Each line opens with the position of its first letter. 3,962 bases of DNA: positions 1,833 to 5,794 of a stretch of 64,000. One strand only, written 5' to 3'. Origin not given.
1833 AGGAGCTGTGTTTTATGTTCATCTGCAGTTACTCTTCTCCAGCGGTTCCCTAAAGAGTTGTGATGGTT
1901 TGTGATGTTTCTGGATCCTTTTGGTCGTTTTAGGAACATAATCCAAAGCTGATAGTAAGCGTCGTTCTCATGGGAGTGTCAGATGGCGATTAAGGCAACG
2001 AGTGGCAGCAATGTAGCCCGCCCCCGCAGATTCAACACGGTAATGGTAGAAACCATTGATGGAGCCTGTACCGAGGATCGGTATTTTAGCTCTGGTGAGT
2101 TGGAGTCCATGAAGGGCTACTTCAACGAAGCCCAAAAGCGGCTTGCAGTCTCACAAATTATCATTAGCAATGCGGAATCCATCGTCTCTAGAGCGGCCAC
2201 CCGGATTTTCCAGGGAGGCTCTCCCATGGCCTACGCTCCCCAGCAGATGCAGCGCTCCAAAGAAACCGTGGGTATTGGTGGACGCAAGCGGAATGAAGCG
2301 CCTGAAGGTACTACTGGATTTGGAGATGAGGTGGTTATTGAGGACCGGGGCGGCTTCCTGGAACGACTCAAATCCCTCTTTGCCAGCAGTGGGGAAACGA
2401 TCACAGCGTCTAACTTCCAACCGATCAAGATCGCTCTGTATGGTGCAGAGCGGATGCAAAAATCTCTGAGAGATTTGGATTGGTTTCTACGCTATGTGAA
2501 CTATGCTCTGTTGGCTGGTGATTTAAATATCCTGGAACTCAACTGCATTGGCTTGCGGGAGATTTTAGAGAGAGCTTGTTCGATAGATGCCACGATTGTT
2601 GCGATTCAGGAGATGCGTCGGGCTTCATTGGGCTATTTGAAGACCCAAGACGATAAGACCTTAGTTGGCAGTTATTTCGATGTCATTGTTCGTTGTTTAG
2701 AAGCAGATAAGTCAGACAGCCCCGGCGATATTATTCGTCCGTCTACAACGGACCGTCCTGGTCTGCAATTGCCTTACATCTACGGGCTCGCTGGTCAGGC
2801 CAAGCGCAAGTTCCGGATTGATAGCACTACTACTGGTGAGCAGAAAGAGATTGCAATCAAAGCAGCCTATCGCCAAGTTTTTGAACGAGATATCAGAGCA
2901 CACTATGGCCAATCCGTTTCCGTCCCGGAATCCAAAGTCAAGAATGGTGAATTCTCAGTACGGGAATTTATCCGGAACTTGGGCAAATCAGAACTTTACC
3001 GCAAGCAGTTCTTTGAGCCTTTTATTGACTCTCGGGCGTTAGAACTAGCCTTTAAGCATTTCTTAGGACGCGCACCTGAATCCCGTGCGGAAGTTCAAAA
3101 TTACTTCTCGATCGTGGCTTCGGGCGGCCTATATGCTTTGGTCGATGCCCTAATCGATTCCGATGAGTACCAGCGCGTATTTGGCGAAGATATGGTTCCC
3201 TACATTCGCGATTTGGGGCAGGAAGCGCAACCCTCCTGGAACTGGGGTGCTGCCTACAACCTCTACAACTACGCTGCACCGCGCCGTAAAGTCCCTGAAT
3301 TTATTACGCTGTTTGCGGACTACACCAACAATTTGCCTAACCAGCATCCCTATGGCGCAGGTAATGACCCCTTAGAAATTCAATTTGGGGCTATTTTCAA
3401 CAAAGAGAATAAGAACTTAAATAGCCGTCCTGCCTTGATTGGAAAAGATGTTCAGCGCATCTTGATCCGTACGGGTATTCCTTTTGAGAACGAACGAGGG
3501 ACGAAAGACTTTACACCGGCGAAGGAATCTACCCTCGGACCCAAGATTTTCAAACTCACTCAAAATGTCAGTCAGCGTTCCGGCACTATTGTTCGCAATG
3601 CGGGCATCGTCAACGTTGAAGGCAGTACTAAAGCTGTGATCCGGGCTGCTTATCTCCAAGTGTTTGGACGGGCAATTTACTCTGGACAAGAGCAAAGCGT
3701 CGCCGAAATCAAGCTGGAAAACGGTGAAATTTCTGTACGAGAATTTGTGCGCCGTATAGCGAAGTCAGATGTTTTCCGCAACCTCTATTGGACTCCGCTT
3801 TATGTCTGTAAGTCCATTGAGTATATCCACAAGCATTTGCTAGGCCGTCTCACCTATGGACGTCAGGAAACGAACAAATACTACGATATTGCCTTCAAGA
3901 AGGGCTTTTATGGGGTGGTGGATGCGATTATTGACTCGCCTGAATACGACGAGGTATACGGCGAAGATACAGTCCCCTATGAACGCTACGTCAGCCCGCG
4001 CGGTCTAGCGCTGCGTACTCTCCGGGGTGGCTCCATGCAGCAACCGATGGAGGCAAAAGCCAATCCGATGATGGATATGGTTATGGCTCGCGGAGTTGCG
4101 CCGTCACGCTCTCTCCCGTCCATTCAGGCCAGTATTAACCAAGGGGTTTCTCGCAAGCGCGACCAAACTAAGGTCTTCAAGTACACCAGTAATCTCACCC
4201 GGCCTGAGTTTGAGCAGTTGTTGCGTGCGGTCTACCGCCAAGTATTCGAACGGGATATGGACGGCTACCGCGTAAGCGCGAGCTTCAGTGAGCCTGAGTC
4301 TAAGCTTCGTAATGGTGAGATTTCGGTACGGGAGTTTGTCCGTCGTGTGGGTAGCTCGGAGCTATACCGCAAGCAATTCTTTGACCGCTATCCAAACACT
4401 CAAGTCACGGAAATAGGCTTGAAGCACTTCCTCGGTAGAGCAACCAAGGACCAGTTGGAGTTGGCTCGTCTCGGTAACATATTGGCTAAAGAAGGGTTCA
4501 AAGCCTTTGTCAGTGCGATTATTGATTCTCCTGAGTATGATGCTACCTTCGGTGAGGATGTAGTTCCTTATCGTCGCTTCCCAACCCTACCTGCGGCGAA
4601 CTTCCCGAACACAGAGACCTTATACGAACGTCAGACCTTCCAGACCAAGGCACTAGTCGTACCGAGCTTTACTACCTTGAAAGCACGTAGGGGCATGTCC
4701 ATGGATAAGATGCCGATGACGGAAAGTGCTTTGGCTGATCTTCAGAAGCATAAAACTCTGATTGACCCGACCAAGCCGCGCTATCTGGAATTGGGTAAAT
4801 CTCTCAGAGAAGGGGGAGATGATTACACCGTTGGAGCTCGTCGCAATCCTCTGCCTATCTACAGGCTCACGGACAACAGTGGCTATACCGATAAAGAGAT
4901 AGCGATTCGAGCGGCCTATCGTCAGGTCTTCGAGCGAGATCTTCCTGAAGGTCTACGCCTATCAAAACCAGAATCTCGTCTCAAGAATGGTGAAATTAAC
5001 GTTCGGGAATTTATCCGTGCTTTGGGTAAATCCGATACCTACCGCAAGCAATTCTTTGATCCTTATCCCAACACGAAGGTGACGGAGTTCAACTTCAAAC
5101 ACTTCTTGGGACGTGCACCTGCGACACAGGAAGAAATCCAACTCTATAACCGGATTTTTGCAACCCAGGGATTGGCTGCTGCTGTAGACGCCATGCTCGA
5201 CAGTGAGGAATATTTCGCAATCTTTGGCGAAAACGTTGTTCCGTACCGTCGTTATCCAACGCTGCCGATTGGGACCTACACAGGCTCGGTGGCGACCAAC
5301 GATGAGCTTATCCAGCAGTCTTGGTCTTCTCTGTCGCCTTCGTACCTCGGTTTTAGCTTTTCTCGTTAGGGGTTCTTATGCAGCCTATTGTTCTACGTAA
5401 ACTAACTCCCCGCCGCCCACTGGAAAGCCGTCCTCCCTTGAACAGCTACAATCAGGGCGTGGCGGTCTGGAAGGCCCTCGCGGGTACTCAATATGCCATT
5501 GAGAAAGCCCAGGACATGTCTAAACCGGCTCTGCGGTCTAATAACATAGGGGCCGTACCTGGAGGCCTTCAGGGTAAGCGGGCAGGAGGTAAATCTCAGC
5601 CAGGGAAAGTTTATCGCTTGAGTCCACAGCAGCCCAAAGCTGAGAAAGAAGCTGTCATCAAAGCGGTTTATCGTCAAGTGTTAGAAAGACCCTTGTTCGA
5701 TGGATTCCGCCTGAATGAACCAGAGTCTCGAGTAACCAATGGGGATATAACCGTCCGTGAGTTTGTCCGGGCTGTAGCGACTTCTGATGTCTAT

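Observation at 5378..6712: Free two-REP phycobilisome linker that looks like a duplicated ApcE REP3-arm-REP4 module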

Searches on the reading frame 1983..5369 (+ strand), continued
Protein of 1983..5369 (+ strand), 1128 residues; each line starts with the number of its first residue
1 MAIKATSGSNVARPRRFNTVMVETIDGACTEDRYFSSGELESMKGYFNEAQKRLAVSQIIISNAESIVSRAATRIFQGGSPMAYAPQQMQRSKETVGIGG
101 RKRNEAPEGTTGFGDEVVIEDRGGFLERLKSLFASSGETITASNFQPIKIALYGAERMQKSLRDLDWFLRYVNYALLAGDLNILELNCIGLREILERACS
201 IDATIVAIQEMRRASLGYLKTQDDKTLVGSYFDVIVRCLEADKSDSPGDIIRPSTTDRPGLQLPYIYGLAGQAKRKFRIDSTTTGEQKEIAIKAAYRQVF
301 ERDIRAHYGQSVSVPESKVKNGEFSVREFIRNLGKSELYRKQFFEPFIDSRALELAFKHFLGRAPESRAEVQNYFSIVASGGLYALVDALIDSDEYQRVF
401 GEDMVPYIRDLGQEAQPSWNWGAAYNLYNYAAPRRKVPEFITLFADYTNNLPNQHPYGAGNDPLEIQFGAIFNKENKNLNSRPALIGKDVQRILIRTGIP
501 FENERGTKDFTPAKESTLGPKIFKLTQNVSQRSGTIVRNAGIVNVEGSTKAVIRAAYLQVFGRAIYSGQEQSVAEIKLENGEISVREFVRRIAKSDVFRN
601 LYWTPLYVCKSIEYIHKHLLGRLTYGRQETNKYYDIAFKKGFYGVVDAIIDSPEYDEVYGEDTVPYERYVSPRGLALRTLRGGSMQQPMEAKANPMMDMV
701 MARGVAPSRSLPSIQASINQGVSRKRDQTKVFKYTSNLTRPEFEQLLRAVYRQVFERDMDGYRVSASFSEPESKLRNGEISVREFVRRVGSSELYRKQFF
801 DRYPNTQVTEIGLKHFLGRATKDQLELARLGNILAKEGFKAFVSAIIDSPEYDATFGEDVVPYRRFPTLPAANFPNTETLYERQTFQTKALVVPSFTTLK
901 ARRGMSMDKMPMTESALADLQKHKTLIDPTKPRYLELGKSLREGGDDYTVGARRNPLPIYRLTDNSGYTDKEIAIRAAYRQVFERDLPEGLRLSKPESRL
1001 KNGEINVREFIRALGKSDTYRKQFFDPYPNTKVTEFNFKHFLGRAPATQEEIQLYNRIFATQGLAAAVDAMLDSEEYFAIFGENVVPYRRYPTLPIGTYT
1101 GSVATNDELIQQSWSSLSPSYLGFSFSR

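Call 25: find_encoding_contigs(protein=P0121, flank=3000, max_places=3)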
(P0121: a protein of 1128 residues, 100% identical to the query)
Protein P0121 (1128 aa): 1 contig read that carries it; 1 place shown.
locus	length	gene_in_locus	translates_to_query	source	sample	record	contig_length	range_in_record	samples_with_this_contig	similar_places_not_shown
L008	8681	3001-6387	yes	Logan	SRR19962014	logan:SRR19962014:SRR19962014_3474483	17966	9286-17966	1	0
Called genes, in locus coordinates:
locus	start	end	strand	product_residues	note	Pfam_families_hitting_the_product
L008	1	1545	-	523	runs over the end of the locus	PF06723:MreB_Mbl (weak), PF00012:HSP70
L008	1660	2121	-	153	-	PF13489:Methyltransf_23, PF13847:Methyltransf_31, PF08241:Methyltransf_11, PF08242:Methyltransf_12, PF13649:Methyltransf_25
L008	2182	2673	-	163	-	PF12728:HTH_17 (weak)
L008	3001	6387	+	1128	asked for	PF00502:Phycobilisome, PF00427:PBS_linker_poly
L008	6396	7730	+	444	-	PF00427:PBS_linker_poly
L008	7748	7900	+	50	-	-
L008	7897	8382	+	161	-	PF00502:Phycobilisome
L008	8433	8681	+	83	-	?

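Call 41: find_encoding_contigs(protein=P0127, flank=6000, max_places=2)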
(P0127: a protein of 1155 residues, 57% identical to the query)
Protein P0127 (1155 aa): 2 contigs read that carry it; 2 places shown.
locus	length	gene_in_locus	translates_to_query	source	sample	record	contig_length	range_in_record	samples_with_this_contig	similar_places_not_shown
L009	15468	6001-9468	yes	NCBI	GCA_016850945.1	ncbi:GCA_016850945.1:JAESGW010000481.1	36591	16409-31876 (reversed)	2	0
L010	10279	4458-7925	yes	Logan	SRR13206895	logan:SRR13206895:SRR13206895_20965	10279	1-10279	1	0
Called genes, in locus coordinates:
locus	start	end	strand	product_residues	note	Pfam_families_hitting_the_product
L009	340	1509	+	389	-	PF02653:BPD_transp_2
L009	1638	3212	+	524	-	PF00989:PAS, PF13188:PAS_8 (weak), PF13426:PAS_9, PF00989:PAS, PF08448:PAS_4, PF08447:PAS_3, PF01590:GAF, PF13185:GAF_2, +2 more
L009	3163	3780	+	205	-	PF02518:HATPase_c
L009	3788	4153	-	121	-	PF28241:T4P_EbsA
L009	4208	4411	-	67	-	PF11623:NdhS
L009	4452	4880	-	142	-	PF01219:DAGK_prokar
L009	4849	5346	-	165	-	PF02130:YbeY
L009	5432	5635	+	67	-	-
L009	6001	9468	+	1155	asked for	PF00502:Phycobilisome, PF00427:PBS_linker_poly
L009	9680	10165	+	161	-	PF00502:Phycobilisome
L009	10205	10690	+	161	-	PF00502:Phycobilisome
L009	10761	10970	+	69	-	PF01383:CpcD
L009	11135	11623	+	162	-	PF13826:Monooxy_af470-like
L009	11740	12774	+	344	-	PF01609:DDE_Tnp_1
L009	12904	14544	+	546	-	-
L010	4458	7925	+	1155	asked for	PF00502:Phycobilisome, PF00427:PBS_linker_poly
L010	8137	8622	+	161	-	PF00502:Phycobilisome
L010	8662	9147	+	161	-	PF00502:Phycobilisome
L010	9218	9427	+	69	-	PF01383:CpcD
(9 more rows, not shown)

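Call 42: find_encoding_contigs(protein=P0126, flank=6000, max_places=2)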
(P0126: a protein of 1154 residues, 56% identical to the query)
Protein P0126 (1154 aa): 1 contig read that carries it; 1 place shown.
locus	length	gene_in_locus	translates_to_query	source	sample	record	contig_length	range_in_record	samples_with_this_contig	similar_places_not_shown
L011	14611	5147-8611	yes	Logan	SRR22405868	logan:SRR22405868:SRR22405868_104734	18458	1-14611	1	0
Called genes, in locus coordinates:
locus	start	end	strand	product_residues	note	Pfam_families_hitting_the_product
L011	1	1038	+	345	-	?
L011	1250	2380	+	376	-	PF02653:BPD_transp_2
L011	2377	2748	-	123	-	PF28241:T4P_EbsA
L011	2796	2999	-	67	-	PF11623:NdhS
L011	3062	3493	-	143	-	PF01219:DAGK_prokar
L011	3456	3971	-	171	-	PF02130:YbeY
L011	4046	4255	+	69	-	-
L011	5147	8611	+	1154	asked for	PF00502:Phycobilisome, PF00427:PBS_linker_poly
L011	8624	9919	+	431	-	PF00427:PBS_linker_poly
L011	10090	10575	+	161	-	PF00502:Phycobilisome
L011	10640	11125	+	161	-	PF00502:Phycobilisome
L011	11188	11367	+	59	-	PF01383:CpcD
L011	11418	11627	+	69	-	PF01383:CpcD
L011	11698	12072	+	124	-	-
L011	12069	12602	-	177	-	-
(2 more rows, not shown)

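Call 43: find_encoding_contigs(protein=P0130, flank=6000, max_places=2)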
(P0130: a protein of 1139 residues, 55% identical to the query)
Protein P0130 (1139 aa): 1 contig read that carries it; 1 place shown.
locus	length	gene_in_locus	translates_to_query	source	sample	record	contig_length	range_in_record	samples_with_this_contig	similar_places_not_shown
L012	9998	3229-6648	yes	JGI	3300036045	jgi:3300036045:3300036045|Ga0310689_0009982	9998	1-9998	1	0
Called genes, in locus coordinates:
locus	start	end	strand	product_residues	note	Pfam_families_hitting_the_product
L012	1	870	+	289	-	PF02653:BPD_transp_2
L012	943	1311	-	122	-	PF28241:T4P_EbsA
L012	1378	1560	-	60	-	PF11623:NdhS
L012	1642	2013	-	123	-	PF01219:DAGK_prokar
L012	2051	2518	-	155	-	PF02130:YbeY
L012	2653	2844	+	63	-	-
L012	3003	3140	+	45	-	-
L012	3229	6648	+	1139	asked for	PF00502:Phycobilisome, PF00427:PBS_linker_poly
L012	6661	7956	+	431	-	PF00427:PBS_linker_poly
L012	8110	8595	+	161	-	PF00502:Phycobilisome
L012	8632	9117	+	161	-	PF00502:Phycobilisome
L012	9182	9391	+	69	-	PF01383:CpcD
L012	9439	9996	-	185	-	?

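Call 52: search_solved_structures(query=P0129, max_evalue=1e-200)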
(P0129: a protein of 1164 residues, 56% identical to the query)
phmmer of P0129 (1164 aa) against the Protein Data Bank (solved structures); distinct sequences matched with E-value up to 1e-200: 11.
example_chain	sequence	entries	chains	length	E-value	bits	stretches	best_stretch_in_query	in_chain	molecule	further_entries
9k9w_j5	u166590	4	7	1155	0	2100.9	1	1-1164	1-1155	Phycobiliprotein ApcE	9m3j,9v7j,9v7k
8imi_0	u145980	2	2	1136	0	1392.3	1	1-1161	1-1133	ApcE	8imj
7eyd_09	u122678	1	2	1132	0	1261.1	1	1-1160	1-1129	Phycobiliprotein ApcE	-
7vea_aM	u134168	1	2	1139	0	1237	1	2-1159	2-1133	Phycobiliprotein ApcE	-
7sc7_BD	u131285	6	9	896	6.7e-283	944.8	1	1-928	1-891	Phycobiliprotein ApcE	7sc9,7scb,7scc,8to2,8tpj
8wql_BB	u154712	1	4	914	7.3e-280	934.8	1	1-930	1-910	LCM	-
7ext_03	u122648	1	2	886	5.4e-266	888.8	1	1-928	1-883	Phycobiliprotein ApcE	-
6kgx_YH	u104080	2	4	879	1.7e-224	751.4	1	4-928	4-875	Phycobilisome linker polypeptide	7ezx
7y4l_63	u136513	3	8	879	1.5e-223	748.3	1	4-928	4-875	Phycobiliprotein ApcE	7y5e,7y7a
5y6p_a2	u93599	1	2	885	2.6e-217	727.6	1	1-925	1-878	LCM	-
9wg7_N2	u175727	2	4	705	2.8e-209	701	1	1-705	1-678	Phycobiliprotein ApcE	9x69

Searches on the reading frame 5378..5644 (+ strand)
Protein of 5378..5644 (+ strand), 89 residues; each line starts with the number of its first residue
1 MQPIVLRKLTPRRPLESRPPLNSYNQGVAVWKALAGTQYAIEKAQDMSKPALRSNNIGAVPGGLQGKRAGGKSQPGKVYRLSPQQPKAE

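Call 69: search_protein_representatives(protein=window:5378-5644:+)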
Query: 89 residues. Proteins with E-value up to 0.001 (for the whole library): 4; up to 1e-10: 1; up to 1e-30: 0. The best 4 are listed.
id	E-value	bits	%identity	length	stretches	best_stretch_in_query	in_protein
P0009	1.2e-22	95.9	58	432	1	1-88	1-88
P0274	3.6e-05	40.1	27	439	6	17-44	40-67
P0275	4.5e-05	39.8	33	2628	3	17-49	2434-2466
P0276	1.0e-04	38.7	37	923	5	56-84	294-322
